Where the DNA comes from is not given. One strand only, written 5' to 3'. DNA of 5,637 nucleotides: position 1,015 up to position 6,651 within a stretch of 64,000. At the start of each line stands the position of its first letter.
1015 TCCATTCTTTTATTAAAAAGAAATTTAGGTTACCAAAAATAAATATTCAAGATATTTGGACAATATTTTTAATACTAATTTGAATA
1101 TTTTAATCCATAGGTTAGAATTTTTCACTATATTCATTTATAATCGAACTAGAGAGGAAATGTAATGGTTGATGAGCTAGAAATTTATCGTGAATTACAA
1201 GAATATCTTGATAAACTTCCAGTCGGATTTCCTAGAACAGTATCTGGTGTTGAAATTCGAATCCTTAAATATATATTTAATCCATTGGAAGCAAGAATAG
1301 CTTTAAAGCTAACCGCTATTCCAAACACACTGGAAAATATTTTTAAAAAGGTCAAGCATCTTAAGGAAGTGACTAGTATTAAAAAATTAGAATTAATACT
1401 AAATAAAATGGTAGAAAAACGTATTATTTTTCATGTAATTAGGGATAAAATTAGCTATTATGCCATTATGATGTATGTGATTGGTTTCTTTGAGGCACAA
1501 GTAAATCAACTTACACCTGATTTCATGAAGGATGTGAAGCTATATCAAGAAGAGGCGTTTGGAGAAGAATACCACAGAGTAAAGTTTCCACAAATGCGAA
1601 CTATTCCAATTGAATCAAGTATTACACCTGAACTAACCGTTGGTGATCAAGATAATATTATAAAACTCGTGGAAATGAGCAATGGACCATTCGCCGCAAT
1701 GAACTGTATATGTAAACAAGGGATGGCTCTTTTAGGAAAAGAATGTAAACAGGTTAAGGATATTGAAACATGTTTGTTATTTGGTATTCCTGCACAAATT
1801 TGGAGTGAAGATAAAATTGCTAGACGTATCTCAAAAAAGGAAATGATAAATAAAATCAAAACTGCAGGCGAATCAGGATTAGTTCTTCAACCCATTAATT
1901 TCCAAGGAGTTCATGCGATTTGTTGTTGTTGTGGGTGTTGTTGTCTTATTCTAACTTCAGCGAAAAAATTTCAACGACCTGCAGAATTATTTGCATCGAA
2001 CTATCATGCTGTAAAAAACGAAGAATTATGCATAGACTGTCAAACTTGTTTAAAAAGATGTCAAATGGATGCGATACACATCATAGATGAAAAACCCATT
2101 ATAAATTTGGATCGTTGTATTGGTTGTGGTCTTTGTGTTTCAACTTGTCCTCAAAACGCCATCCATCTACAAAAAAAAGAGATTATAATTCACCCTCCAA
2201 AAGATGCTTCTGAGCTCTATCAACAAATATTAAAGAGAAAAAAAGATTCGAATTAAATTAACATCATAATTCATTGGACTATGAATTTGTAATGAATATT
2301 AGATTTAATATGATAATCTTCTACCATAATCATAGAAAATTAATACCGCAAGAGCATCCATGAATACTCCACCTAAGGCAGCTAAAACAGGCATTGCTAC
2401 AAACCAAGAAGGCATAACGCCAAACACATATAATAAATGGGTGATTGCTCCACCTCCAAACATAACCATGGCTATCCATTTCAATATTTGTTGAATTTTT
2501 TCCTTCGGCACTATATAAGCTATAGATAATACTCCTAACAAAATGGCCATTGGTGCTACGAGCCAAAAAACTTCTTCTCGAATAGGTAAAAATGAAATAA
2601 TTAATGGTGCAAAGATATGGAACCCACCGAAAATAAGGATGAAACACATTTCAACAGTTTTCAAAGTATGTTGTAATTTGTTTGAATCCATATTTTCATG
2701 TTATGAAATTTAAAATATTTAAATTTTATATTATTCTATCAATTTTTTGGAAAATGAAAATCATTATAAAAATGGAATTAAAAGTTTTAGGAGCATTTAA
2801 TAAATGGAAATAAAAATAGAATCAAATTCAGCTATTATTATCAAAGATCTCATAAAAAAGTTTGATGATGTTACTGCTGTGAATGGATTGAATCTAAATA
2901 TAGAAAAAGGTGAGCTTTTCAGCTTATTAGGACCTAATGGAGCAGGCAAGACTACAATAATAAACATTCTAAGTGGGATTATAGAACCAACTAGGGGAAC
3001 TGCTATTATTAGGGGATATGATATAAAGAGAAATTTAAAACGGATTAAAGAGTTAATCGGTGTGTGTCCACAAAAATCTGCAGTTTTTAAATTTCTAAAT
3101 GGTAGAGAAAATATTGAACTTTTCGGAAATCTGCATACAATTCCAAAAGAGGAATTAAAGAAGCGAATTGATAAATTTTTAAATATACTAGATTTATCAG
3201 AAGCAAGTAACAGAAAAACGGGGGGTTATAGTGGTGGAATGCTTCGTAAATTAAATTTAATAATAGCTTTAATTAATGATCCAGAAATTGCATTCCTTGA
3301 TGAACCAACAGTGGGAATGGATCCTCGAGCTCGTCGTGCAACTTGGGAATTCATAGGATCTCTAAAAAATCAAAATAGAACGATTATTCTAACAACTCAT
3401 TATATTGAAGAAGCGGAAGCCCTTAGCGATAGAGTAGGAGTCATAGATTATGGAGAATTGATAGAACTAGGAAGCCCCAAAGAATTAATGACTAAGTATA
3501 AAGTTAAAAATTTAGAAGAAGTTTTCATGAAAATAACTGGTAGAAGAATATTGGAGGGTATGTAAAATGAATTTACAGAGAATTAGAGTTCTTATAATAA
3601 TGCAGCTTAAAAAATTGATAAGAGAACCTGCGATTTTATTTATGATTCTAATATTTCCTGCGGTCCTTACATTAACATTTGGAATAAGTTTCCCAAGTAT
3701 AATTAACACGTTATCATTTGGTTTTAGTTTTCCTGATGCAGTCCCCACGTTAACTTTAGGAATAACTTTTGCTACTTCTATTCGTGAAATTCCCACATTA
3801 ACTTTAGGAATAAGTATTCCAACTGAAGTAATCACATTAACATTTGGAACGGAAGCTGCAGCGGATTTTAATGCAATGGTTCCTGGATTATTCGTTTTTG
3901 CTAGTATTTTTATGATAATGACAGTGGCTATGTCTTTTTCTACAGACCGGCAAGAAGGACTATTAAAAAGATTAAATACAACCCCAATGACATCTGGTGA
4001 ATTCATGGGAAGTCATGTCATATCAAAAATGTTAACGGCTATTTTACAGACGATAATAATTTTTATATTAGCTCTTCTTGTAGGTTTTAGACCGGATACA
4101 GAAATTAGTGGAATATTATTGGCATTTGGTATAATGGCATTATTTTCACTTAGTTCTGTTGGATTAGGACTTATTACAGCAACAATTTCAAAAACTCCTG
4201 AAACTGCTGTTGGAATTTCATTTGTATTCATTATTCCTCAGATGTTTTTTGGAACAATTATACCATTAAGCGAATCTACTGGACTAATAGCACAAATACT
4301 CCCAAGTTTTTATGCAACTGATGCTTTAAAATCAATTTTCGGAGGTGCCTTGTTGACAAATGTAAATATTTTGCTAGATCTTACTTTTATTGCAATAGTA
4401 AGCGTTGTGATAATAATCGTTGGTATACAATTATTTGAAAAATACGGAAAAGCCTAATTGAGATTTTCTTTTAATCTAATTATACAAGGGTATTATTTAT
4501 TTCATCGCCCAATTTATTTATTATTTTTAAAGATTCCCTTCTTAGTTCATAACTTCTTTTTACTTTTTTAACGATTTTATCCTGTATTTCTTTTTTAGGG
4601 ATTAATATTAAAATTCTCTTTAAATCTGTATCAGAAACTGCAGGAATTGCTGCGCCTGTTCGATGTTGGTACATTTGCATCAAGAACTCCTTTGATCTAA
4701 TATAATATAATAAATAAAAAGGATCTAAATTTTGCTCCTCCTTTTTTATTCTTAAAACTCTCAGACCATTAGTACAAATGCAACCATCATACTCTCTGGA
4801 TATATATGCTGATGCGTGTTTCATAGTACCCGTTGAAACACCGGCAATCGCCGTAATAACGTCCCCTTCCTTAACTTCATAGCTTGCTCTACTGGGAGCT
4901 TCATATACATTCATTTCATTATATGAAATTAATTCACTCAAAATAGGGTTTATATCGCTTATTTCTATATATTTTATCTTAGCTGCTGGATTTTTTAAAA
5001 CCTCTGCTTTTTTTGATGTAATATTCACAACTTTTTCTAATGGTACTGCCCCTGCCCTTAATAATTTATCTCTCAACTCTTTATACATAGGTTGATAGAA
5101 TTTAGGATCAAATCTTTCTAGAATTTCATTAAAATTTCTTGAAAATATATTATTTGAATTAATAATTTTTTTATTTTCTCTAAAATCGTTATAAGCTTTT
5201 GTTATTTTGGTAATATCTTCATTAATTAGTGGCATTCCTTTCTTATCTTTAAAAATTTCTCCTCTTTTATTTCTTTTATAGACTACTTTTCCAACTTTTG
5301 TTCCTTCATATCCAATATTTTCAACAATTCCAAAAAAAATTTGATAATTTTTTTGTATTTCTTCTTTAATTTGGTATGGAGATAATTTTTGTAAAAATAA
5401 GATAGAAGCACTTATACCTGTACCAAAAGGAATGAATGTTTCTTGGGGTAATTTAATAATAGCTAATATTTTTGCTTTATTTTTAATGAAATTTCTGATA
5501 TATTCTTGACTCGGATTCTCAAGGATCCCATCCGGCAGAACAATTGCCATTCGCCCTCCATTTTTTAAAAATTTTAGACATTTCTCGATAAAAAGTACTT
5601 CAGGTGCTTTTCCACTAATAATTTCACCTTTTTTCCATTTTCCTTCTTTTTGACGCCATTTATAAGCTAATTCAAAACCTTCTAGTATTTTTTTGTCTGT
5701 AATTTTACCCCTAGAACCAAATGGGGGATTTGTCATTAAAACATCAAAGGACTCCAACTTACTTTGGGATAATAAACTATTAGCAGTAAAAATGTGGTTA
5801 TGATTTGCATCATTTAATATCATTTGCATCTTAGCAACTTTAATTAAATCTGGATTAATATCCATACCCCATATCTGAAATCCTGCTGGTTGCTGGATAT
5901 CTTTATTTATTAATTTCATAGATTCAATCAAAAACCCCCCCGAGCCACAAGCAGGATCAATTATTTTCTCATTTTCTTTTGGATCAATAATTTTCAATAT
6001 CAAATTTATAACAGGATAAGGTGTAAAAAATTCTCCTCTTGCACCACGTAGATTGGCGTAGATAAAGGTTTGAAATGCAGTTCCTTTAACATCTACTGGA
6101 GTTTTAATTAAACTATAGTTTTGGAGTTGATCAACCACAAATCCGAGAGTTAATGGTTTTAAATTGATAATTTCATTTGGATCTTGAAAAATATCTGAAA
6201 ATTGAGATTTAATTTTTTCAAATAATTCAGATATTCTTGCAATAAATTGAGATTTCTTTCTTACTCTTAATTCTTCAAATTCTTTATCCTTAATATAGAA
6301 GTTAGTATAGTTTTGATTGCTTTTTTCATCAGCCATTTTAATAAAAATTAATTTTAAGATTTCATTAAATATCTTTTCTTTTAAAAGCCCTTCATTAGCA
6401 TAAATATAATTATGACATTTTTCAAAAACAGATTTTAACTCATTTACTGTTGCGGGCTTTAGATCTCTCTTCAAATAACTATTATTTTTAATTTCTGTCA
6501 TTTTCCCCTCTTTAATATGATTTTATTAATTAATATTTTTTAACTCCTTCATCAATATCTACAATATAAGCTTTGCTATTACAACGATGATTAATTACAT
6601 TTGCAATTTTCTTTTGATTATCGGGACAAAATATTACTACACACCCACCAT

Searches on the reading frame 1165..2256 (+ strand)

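Call 9: search_protein_families(library=pfam, proteins=[window:1165-2256:+], max_evalue=0.001)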
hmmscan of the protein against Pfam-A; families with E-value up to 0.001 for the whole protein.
window:1165-2256:+ (363 aa): 10 families
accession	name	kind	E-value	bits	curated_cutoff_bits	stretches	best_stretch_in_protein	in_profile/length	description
PF00037.32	Fer4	-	1.5e-11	44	21.1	2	311-333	1-23/24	4Fe-4S binding domain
PF12838.12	Fer4_7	-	1.4e-10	41.9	27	2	289-332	2-52/52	4Fe-4S dicluster domain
PF13237.11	Fer4_10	-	1.8e-10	41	25.5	2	282-329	2-53/53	4Fe-4S dicluster domain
PF14697.11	Fer4_21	-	3.4e-09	37.1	35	1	285-335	4-59/59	4Fe-4S dicluster domain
PF13187.11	Fer4_9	-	1.5e-08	35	27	1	289-333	2-52/52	4Fe-4S dicluster domain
PF12837.12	Fer4_6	-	4.3e-07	30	25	1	311-333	2-24/24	4Fe-4S binding domain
PF12797.12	Fer4_2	-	5.4e-07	29.6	24.5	1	310-329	2-21/22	4Fe-4S binding domain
PF25160.1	LdpA_Fe-S-bd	-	7.9e-06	26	27.6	1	291-337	4-47/49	LdpA Fe-S cluster-binding domain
PF12800.12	Fer4_4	-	0.00017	22.1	24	1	316-330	2-16/17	4Fe-4S binding domain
PF13484.11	Fer4_16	-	0.00036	21.7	30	1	317-346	1-28/66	4Fe-4S double cluster binding domain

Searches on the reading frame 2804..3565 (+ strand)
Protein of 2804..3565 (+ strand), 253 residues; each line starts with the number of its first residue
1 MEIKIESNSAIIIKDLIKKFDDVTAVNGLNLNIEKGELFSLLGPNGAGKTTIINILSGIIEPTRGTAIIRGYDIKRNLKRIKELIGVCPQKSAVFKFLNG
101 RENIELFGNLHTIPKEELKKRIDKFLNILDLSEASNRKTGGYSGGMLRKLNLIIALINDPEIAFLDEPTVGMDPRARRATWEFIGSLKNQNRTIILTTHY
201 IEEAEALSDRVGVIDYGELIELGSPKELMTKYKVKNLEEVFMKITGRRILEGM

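Call 9: search_protein_families(library=pfam, proteins=[window:2804-3565:+], max_evalue=0.001)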
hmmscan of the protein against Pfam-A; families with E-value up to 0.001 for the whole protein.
window:2804-3565:+ (253 aa): 4 families
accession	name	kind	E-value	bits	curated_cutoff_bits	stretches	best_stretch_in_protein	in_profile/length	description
PF00005.33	ABC_tran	-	4e-30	105.6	25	1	27-169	2-136/137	ABC transporter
PF13304.12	AAA_21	-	9.2e-13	49.3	27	1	141-199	237-298/304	AAA domain, putative AbiEii toxin, Type IV TA system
PF13476.12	AAA_23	-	0.00017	22.7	27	1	29-56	13-39/201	AAA domain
PF13175.12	AAA_15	-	0.00049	20.3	32.1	0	38-63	25-50/374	AAA ATPase domain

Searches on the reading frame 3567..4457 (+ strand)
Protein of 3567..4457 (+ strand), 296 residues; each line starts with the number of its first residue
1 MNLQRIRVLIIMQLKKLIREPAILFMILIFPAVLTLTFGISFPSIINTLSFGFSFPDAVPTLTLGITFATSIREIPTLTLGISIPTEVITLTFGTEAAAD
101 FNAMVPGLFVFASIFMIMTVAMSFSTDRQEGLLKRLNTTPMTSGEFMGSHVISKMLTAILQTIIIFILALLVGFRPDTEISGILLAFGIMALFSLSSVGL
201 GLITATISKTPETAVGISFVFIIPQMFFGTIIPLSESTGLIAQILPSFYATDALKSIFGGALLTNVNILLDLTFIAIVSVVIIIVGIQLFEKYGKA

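Call 9: search_protein_families(library=pfam, proteins=[window:3567-4457:+], max_evalue=0.001)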
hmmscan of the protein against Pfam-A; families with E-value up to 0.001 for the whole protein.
window:3567-4457:+ (296 aa): 4 families
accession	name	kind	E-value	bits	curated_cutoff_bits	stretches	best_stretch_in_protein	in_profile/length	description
PF01061.29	ABC2_membrane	-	2.1e-20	73.6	26.9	1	6-257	3-209/211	ABC-2 type transporter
PF12698.13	ABC2_membrane_3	-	3.5e-18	66.3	31.6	1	82-286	144-345/347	ABC-2 family transporter protein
PF12730.13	ABC2_membrane_4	-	0.00047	20.6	27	1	99-224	47-178/179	ABC-2 family transporter protein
PF19199.5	Phage_coatGP8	-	0.00083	19.9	24.6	0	262-295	34-67/69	Phage major coat protein, Gp8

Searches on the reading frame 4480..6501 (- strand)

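Call 9: search_protein_families(library=pfam, proteins=[window:4480-6501:-], max_evalue=0.001)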
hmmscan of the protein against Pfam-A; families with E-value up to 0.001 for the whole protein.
window:4480-6501:- (673 aa): 5 families
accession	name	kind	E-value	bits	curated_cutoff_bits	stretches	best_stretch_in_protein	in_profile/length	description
PF02384.22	N6_Mtase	-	8.7e-49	166.9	20.4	1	148-452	17-290/311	N-6 DNA Methylase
PF07669.17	Eco57I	-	9.4e-11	42.5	25.3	1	210-351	3-165/171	Eco57I restriction-modification methylase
PF01170.24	UPF0020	-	9.7e-11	42.2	22.3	1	168-265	20-135/197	RMKL-like, methyltransferase domain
PF05175.20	MTS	-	5e-08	33.2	23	1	167-287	22-134/170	Methyltransferase small domain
PF13847.12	Methyltransf_31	-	2.3e-07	31.1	27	1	175-324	2-113/145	Methyltransferase domain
